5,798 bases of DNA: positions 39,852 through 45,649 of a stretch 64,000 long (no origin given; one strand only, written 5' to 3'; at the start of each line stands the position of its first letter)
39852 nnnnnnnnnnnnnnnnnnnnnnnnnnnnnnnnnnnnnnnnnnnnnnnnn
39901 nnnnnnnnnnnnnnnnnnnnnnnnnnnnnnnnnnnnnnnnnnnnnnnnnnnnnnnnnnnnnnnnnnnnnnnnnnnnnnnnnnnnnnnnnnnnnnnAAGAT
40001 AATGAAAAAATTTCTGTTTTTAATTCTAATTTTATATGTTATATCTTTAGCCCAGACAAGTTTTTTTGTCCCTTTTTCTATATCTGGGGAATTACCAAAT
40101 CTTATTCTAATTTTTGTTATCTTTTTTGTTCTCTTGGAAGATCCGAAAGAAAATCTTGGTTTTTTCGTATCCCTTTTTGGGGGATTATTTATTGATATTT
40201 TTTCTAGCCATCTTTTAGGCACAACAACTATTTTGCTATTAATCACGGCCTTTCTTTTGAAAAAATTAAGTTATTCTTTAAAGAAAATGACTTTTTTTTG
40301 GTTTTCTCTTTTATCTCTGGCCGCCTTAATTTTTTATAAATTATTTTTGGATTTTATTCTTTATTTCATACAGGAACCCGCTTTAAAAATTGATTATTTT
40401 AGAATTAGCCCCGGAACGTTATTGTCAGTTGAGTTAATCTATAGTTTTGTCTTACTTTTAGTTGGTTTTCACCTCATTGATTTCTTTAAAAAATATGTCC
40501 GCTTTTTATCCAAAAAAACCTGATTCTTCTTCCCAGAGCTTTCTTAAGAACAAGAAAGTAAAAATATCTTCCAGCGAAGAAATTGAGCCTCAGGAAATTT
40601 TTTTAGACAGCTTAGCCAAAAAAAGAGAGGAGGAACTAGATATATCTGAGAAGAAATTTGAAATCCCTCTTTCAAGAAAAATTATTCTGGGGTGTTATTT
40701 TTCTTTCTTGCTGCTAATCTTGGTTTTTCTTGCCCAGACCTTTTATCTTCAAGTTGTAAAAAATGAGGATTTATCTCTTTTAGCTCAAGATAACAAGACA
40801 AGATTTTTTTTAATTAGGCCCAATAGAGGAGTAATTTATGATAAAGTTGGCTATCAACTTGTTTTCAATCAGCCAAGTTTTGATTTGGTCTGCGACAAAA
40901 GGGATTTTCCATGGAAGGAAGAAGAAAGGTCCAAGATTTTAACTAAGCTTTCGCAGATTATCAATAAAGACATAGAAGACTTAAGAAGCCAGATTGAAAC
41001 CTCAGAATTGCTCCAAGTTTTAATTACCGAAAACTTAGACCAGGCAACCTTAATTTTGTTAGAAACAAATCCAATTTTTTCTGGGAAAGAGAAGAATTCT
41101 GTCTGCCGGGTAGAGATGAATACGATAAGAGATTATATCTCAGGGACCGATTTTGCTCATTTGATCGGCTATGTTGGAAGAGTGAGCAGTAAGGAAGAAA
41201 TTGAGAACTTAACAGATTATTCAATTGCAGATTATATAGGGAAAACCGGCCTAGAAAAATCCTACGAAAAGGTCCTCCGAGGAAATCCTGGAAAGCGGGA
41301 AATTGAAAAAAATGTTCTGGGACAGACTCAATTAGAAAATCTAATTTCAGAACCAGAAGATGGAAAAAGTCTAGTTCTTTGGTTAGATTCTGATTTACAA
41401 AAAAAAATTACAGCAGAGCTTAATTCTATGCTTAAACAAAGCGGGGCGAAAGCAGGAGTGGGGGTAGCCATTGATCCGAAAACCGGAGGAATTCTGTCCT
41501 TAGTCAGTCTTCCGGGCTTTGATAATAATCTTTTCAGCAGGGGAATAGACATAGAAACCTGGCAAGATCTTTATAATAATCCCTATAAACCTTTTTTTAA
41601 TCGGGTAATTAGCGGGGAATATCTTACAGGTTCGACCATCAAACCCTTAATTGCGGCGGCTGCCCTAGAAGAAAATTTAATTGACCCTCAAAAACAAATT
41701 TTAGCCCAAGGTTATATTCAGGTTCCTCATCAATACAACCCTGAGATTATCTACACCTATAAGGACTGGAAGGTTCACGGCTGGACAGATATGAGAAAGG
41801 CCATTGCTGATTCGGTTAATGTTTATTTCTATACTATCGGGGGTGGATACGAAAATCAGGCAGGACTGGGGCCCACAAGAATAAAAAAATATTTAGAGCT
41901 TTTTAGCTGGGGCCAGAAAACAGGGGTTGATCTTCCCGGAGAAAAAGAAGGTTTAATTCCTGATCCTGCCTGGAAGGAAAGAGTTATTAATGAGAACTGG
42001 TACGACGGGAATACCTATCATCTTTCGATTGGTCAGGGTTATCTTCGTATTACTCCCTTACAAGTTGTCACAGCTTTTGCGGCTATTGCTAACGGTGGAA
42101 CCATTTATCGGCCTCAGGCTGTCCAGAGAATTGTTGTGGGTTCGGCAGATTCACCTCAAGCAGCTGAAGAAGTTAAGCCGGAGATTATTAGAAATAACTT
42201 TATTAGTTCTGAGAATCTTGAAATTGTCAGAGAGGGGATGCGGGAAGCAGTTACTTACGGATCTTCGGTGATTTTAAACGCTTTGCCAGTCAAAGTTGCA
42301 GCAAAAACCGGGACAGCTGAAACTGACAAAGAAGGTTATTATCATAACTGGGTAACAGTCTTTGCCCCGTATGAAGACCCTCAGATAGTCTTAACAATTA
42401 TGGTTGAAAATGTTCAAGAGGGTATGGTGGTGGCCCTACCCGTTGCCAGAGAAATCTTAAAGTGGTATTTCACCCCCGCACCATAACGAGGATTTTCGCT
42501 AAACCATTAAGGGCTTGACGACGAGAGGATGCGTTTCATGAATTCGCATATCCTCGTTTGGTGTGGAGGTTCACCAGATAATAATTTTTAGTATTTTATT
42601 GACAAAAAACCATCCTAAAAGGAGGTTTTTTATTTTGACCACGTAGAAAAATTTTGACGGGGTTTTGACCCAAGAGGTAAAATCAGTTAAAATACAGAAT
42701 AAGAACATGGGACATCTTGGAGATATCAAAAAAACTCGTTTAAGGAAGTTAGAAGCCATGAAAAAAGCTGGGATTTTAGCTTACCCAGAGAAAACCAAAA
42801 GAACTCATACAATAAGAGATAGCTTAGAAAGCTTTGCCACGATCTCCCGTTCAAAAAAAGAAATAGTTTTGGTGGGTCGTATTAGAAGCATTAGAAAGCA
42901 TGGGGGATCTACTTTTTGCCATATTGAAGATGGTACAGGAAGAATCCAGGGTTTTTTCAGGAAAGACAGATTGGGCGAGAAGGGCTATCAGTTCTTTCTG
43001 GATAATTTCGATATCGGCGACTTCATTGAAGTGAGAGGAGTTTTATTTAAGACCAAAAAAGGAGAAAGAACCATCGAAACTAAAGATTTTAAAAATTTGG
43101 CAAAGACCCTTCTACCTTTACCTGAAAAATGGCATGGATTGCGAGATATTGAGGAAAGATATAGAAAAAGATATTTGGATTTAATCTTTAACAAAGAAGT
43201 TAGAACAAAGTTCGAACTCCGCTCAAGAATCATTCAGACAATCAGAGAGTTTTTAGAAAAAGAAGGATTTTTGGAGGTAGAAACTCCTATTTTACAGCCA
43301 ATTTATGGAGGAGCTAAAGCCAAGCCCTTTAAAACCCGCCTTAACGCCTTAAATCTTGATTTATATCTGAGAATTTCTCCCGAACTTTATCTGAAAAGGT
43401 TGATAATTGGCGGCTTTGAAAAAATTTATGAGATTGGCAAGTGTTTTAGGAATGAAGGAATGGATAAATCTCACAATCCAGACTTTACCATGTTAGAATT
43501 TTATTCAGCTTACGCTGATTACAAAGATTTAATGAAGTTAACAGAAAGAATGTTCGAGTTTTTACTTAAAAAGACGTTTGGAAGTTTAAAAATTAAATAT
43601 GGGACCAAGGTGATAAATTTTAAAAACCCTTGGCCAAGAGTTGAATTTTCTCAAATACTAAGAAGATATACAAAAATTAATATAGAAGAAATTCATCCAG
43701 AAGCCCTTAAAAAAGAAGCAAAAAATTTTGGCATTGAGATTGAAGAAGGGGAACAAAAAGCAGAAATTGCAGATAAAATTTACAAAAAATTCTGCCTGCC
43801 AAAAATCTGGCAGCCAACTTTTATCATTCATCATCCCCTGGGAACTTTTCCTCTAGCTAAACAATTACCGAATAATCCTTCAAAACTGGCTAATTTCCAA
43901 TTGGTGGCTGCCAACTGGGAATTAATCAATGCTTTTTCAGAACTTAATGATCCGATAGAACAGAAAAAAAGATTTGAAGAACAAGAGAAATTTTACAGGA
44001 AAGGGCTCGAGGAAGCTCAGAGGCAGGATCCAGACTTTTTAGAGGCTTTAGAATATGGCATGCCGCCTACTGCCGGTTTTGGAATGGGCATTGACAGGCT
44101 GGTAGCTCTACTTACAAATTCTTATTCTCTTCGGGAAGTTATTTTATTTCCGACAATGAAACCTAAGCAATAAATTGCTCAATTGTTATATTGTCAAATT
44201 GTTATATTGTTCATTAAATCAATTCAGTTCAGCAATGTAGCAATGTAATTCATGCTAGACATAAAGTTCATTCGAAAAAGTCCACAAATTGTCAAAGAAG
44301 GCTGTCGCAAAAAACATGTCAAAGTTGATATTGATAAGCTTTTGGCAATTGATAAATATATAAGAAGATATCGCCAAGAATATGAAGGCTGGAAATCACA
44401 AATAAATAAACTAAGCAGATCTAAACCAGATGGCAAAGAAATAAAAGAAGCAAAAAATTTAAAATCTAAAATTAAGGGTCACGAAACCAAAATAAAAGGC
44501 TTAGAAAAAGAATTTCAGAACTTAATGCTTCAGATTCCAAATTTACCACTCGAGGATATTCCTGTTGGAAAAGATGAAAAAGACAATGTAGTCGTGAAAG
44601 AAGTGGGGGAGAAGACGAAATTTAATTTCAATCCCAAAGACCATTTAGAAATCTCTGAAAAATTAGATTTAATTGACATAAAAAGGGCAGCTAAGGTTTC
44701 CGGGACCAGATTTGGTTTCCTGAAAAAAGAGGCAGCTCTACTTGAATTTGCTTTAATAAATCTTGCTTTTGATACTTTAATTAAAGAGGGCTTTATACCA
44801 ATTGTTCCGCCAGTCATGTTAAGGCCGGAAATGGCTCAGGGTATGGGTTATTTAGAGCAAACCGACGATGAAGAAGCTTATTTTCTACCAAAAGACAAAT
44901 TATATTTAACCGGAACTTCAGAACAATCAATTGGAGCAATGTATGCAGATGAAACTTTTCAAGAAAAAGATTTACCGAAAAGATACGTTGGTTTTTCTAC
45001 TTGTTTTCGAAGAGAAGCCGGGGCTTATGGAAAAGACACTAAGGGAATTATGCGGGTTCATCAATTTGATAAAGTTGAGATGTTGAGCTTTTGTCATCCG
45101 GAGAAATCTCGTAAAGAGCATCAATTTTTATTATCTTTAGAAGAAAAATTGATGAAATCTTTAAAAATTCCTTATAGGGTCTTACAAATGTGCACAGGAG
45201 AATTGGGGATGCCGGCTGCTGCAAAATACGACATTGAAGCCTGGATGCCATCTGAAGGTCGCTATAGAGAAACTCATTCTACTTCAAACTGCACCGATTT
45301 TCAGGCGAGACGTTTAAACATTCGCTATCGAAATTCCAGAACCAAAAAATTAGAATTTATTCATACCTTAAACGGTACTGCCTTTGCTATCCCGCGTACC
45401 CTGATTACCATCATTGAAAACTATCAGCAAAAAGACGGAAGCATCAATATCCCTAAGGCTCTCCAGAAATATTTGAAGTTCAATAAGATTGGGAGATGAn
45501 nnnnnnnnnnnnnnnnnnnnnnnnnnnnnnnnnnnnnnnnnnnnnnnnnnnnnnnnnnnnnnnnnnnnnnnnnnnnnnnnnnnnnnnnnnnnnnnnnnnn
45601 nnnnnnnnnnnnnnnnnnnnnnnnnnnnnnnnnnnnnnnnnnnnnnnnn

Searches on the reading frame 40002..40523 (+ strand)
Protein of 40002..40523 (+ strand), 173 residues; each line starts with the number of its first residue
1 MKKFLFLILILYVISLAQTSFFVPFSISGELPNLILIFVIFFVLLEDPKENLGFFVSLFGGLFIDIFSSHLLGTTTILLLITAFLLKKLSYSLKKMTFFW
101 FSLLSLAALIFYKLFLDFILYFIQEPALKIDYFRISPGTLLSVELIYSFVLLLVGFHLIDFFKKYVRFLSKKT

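Call 58: search_protein_families(library=pfam, proteins=[window:40002-40523:+], max_evalue=0.00001)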
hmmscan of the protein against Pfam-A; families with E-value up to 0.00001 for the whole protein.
window:40002-40523:+ (173 aa): 1 family
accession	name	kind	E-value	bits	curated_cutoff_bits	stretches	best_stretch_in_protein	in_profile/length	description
PF04093.17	MreD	-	1.8e-06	28.6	24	1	5-156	6-154/158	rod shape-determining protein MreD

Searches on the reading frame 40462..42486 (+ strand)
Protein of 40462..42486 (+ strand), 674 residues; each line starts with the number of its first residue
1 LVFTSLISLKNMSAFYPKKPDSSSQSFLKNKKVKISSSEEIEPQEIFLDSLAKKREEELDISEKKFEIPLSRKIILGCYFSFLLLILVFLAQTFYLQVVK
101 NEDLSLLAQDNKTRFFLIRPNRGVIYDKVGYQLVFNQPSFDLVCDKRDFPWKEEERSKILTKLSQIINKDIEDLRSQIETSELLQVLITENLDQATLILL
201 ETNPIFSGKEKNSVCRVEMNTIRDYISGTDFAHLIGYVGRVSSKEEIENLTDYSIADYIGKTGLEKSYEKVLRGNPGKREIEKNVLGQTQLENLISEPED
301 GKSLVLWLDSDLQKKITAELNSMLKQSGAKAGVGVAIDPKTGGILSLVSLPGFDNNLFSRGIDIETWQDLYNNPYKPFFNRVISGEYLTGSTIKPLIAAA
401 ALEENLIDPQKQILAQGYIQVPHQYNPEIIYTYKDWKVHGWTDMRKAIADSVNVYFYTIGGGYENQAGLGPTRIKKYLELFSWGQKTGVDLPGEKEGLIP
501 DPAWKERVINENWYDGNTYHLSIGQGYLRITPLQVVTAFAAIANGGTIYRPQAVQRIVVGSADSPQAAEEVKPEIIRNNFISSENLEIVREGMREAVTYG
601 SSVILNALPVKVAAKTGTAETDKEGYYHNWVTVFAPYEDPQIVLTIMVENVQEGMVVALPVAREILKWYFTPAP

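Call 58: search_protein_families(library=pfam, proteins=[window:40462-42486:+], max_evalue=0.00001)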
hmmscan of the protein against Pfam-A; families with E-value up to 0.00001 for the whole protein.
window:40462-42486:+ (674 aa): 2 families
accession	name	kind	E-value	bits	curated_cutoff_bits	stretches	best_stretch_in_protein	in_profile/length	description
PF00905.27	Transpeptidase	-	1.7e-61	208.5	22.1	1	333-667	2-299/299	Penicillin binding protein transpeptidase domain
PF03717.20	PBP_dimer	-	3.4e-30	106.2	24.4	1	118-289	2-175/180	Penicillin-binding Protein dimerisation domain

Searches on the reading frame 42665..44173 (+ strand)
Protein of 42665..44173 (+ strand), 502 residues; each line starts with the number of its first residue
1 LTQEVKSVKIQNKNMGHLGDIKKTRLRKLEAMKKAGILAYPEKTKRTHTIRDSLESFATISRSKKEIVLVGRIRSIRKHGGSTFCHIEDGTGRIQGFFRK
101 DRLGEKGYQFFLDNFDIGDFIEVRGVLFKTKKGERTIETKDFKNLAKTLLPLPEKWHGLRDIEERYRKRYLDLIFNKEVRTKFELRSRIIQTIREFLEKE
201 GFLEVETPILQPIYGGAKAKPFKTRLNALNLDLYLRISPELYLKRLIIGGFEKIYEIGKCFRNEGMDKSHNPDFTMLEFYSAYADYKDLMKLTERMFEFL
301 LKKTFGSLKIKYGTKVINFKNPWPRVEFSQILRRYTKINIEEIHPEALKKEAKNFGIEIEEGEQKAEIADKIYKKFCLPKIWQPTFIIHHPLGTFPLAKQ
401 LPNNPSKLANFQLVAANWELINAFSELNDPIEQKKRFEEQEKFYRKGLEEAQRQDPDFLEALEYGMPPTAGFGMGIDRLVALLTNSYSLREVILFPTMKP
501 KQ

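Call 59: search_protein_families(library=pfam, proteins=[window:42665-44173:+], max_evalue=0.00001)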
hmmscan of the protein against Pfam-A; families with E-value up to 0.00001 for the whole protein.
window:42665-44173:+ (502 aa): 3 families
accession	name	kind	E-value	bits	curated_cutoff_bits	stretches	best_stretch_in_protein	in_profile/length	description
PF00152.25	tRNA-synt_2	-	1.2e-89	300.9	25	1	162-498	2-307/308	tRNA synthetases class II (D, K and N)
PF01336.31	tRNA_anti-codon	-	2.6e-14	53.4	27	1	68-143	2-73/75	OB-fold nucleic acid binding domain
PF01409.25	tRNA-synt_2d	-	3.5e-07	30.4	19.8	0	253-328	104-178/246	tRNA synthetases class II core domain (F)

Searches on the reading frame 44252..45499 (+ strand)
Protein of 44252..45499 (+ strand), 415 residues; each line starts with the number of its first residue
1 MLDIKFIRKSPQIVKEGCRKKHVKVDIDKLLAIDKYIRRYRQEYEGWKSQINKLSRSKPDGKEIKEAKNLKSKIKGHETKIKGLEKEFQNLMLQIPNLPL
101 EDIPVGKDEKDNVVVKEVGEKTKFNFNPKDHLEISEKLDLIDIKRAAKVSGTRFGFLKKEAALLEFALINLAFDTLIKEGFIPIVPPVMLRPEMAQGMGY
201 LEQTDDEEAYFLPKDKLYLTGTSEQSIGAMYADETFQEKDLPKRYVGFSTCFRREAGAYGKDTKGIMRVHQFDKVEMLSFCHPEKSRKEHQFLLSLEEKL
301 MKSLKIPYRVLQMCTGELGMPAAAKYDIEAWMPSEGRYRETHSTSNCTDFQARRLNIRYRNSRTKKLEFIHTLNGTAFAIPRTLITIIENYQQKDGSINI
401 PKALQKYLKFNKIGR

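Call 59: search_protein_families(library=pfam, proteins=[window:44252-45499:+], max_evalue=0.00001)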
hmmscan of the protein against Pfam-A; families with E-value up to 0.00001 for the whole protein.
window:44252-45499:+ (415 aa): 2 families
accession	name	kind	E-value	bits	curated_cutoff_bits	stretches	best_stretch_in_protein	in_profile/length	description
PF00587.30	tRNA-synt_2b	-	3.7e-38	131.8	29.3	1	214-391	8-179/179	tRNA synthetase class II core domain (G, H, P, S and T)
PF02403.27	Seryl_tRNA_N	-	4.1e-18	66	28.2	1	1-99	1-108/108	Seryl-tRNA synthetase N-terminal domain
